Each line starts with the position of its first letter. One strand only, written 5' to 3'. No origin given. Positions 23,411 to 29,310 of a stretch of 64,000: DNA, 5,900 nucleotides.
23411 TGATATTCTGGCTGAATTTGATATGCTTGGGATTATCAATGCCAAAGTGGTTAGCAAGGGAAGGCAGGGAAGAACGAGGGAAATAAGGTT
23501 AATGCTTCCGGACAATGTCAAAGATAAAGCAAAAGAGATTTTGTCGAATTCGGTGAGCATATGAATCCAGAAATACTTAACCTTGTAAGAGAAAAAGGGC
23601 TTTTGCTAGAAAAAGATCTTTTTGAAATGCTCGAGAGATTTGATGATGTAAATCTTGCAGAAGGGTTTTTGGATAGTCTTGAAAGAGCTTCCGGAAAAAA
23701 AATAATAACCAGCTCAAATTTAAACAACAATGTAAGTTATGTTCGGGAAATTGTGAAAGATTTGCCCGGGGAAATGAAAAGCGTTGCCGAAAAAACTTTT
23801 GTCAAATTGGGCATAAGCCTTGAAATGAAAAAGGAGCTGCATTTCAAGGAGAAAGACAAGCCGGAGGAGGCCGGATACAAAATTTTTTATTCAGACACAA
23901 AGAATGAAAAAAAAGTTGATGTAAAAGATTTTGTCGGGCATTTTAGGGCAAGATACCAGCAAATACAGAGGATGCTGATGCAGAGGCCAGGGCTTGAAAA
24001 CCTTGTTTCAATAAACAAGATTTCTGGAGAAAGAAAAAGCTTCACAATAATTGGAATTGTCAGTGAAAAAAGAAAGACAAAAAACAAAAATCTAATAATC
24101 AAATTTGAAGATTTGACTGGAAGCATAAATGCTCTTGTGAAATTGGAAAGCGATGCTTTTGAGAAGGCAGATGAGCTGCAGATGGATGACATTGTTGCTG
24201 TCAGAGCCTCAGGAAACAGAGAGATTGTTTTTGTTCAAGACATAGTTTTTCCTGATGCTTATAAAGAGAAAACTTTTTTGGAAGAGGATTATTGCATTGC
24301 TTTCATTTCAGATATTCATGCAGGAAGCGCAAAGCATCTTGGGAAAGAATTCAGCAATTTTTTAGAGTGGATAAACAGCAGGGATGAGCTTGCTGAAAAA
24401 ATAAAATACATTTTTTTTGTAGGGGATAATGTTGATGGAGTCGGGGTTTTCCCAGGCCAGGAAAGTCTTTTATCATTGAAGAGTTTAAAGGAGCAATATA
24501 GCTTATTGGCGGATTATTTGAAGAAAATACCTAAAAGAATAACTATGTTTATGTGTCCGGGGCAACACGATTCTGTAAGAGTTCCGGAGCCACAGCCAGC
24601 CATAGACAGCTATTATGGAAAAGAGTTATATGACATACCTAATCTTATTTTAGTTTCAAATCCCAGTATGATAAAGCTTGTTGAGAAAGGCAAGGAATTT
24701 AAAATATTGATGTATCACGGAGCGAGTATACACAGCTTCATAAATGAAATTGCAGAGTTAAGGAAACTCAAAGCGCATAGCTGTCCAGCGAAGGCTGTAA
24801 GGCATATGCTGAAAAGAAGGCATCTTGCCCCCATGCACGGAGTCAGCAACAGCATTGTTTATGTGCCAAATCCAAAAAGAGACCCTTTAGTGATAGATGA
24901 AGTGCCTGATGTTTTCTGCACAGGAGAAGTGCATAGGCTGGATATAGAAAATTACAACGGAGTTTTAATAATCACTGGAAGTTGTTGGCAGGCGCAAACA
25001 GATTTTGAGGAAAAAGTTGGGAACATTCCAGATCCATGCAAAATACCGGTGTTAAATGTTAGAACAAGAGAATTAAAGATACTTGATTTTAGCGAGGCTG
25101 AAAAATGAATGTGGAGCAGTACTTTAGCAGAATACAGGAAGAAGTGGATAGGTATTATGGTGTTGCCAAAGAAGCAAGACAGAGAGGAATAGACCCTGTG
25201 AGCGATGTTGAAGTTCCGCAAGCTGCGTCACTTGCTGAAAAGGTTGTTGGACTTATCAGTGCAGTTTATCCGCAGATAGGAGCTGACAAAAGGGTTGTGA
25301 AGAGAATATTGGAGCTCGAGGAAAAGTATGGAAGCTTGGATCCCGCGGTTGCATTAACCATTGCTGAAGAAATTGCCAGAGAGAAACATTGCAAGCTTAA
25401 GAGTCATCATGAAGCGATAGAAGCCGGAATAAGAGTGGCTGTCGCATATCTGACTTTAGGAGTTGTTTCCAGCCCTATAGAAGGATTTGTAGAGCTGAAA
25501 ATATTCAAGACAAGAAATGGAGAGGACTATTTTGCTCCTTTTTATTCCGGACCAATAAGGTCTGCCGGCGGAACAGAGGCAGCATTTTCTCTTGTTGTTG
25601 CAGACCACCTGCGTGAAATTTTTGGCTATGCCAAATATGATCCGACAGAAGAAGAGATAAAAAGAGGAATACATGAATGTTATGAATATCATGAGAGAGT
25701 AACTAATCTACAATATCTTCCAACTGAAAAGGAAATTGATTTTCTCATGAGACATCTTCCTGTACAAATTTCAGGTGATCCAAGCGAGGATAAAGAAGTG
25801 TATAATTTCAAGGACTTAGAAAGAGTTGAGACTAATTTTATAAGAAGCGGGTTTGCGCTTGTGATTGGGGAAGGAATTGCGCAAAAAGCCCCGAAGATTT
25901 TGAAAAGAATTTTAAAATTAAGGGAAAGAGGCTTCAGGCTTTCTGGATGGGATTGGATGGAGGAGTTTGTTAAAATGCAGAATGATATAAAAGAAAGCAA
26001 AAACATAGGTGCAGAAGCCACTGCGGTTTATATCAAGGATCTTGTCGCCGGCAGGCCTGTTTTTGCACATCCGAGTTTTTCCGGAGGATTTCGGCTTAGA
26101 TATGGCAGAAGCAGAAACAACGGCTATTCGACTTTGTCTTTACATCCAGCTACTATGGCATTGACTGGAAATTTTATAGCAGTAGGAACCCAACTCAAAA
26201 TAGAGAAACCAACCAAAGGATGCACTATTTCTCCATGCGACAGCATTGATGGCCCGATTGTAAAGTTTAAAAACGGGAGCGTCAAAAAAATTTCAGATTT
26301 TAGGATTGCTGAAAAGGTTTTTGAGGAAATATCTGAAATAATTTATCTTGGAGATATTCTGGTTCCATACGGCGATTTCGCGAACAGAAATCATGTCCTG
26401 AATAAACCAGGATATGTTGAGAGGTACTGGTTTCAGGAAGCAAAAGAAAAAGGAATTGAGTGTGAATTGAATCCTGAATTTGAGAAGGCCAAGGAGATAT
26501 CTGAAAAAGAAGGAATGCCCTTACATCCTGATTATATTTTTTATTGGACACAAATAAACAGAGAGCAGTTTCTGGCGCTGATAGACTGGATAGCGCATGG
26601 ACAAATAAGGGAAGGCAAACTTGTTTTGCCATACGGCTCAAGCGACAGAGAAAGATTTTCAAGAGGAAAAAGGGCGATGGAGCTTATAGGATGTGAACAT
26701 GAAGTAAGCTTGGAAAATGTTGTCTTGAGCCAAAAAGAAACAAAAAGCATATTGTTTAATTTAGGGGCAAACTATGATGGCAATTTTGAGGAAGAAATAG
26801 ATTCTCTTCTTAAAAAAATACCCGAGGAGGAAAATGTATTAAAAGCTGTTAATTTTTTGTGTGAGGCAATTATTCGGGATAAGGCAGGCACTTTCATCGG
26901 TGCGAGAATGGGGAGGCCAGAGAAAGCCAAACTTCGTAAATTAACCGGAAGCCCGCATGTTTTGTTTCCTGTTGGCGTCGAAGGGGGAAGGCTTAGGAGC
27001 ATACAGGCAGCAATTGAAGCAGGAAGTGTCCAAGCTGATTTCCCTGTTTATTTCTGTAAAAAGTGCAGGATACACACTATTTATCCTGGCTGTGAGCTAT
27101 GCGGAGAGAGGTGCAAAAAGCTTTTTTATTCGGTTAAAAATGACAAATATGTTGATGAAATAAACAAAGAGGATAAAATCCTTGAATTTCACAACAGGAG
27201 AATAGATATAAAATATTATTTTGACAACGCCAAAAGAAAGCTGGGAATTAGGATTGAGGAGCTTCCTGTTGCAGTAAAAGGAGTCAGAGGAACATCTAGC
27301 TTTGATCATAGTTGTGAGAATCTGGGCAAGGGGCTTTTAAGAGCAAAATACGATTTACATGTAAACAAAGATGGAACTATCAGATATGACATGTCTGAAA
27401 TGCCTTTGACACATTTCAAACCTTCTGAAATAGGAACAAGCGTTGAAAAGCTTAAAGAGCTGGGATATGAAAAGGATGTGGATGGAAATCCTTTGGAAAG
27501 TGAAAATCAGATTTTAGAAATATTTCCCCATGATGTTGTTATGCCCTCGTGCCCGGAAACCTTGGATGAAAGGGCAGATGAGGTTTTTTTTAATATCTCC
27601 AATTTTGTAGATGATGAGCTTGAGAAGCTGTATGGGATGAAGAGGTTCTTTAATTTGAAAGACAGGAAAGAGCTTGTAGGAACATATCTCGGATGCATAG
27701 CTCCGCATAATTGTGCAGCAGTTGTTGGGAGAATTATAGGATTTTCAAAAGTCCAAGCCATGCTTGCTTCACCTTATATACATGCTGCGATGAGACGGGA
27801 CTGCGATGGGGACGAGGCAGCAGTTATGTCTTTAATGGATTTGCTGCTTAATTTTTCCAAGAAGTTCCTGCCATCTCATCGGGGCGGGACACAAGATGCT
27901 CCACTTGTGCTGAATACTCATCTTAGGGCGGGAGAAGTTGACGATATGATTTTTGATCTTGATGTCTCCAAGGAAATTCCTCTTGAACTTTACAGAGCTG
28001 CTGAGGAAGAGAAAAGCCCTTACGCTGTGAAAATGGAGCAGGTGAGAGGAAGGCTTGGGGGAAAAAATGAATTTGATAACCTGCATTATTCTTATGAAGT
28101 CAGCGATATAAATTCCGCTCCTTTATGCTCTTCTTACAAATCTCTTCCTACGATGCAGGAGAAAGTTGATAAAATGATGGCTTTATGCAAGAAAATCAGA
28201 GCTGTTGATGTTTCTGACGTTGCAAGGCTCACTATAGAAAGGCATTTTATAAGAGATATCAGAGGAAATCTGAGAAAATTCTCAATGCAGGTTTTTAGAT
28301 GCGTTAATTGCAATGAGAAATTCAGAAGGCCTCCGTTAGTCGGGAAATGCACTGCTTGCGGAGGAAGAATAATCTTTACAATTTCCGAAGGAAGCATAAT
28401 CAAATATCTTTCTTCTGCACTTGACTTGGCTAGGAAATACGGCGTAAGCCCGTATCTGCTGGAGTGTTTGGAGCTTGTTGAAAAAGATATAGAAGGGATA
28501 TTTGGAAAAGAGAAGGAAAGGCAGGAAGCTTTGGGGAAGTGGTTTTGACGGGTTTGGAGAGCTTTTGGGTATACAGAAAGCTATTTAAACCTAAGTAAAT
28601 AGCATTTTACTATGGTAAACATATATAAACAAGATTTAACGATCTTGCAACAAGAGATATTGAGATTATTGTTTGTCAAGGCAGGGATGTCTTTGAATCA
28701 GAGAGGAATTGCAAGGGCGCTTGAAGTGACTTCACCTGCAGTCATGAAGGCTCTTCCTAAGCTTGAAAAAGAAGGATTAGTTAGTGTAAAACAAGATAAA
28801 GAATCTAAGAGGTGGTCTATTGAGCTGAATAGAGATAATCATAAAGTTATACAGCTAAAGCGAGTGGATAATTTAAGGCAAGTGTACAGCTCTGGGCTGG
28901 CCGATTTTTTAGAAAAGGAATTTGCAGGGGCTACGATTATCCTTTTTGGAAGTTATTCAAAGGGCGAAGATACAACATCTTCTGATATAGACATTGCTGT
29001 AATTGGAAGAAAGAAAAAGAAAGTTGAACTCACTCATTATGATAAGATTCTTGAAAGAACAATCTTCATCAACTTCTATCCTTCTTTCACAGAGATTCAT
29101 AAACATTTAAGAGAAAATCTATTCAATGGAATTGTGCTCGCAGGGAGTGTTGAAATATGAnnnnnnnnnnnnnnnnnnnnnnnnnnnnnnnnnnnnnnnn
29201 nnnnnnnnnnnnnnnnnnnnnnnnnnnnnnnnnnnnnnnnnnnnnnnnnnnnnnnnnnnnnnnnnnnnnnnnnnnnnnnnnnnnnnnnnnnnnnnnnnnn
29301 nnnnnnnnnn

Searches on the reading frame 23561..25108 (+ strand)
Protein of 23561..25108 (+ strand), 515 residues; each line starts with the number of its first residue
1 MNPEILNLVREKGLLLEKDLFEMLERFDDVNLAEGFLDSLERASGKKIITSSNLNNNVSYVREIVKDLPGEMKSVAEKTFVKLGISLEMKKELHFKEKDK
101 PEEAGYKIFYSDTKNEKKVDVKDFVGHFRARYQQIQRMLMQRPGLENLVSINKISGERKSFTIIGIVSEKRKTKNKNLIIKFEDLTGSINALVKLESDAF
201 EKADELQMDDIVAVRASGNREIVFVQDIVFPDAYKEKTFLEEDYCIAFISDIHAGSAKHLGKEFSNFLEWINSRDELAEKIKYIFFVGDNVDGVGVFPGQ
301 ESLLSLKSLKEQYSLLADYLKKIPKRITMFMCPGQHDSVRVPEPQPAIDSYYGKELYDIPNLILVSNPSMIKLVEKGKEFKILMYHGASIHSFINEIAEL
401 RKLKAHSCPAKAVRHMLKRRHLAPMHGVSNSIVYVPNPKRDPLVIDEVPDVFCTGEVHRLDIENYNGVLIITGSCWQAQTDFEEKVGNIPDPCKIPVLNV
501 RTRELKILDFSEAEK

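Call 14: search_protein_families(library=pfam, proteins=[window:23561-25108:+], max_evalue=0.00001)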
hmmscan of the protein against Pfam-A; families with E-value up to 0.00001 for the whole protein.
window:23561-25108:+ (515 aa): 3 families
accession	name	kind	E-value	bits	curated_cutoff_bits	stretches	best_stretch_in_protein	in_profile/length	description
PF04042.21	DNA_pol_E_B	-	6.3e-15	55.6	29.1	1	246-456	1-203/210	DNA polymerase alpha/epsilon subunit B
PF00149.33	Metallophos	-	2.2e-09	38.5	21.5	1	246-403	3-123/191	Calcineurin-like phosphoesterase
PF01336.31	tRNA_anti-codon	-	1.2e-06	28.7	27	1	162-216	2-55/75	OB-fold nucleic acid binding domain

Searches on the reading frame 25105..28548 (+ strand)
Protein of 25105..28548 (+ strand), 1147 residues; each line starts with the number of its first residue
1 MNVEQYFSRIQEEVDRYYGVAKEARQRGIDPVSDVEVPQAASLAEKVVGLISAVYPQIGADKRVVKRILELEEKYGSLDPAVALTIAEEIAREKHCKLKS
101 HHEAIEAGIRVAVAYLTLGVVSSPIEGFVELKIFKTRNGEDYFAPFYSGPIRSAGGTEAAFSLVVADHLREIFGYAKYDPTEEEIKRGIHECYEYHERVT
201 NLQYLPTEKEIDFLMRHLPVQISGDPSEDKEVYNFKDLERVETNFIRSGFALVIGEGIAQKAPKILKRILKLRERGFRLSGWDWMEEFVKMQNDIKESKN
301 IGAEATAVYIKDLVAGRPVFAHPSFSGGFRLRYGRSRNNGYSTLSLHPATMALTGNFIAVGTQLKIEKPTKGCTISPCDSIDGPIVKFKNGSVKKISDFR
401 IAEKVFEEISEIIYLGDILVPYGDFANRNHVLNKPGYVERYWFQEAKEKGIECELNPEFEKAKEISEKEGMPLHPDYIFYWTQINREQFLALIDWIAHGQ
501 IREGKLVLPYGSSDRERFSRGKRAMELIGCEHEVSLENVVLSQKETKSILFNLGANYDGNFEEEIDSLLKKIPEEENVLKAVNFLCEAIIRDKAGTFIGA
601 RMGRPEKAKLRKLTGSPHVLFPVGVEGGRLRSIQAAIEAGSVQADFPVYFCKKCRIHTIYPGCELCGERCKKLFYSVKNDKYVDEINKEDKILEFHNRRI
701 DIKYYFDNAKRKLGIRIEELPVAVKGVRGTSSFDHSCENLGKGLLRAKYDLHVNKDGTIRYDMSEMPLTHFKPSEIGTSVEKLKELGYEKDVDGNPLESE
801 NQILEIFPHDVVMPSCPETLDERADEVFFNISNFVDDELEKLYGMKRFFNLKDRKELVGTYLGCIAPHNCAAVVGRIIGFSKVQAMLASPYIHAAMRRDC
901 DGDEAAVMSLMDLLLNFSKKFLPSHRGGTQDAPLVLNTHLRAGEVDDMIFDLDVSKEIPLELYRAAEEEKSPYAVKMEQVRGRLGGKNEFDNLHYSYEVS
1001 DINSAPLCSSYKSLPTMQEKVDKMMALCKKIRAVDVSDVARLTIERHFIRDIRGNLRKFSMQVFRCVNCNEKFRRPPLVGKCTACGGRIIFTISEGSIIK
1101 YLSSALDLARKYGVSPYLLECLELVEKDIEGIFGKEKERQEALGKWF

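Call 14: search_protein_families(library=pfam, proteins=[window:25105-28548:+], max_evalue=0.00001)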
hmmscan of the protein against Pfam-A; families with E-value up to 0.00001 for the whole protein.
window:25105-28548:+ (1147 aa): 3 families
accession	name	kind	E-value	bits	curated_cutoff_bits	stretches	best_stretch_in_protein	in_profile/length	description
PF24844.1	PolC_DP2_central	-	4e-113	378.5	24.3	1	299-679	4-366/372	DNA polymerase II large subunit DP2, central domain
PF24846.1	PolC_DP2_cat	-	3.6e-104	348.3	24.3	1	723-1020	7-299/299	DNA polymerase II large subunit DP2, catalytic domain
PF03833.19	PolC_DP2_N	-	1.3e-79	267.6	24.3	1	5-290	1-270/271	DNA polymerase II large subunit DP2, N-terminal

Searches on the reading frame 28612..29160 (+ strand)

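Call 55: search_protein_families(library=pfam, proteins=[window:28612-29160:+], max_evalue=0.00001)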
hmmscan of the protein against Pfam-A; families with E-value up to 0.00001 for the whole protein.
window:28612-29160:+ (182 aa): 4 families
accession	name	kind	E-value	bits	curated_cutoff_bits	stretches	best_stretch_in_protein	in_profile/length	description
PF01909.29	NTP_transf_2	-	9.3e-10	39.2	21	1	96-148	4-59/93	Nucleotidyltransferase domain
PF18765.7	Polbeta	-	2.1e-09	37.9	26.9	1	97-149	4-58/93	Polymerase beta, Nucleotidyltransferase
PF01047.28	MarR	-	3.1e-09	37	24.6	1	9-67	1-57/59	MarR family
PF00392.27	GntR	-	6.1e-06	26.2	27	0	22-61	18-58/64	Bacterial regulatory proteins, gntR family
